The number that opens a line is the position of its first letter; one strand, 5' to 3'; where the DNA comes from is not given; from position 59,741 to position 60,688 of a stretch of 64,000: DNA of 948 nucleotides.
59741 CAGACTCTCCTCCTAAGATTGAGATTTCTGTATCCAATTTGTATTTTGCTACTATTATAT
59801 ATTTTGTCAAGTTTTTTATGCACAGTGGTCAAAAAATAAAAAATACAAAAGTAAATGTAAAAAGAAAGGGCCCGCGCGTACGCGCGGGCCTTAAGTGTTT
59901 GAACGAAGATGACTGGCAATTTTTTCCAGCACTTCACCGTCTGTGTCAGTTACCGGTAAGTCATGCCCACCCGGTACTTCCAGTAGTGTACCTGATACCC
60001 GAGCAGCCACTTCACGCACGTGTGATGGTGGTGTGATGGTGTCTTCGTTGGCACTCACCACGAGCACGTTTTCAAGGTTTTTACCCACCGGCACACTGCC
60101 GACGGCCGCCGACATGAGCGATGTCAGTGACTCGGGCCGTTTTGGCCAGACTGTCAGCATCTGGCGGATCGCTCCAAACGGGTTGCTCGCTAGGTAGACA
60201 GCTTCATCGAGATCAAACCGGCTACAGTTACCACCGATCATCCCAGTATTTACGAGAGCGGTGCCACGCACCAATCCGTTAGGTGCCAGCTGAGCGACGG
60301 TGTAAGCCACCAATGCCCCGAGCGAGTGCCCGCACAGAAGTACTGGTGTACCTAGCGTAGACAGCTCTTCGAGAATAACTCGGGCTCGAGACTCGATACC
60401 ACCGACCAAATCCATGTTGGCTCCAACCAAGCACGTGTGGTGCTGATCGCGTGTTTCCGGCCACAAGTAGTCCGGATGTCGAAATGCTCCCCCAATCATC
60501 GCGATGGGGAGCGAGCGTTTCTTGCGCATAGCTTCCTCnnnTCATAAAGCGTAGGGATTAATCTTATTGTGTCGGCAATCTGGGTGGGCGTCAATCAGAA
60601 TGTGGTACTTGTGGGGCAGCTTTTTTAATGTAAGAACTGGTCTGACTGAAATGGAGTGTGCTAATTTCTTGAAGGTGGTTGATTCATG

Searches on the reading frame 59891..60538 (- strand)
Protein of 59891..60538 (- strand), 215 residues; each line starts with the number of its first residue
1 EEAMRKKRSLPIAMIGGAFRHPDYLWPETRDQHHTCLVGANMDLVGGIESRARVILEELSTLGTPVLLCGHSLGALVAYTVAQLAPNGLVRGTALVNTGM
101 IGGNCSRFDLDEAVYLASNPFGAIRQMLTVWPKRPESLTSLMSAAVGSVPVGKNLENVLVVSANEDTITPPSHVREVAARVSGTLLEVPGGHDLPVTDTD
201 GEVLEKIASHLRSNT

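Call 78: search_protein_families(library=pfam, proteins=[window:59891-60538:-], max_evalue=0.001)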
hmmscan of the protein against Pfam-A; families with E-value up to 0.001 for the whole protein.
window:59891-60538:- (215 aa): 4 families
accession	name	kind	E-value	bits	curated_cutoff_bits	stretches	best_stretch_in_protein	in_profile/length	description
PF12697.13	Abhydrolase_6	-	6.8e-07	30.6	26.3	1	55-202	57-213/217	Alpha/beta hydrolase family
PF00561.26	Abhydrolase_1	-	6.3e-05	23.2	25.8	0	130-194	200-240/245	alpha/beta hydrolase fold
PF12146.15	Hydrolase_4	-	0.0001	22.1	27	0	63-99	75-110/239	Serine aminopeptidase, S33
PF00975.26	Thioesterase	-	0.00038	21.2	26.4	1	50-85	50-87/226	Thioesterase domain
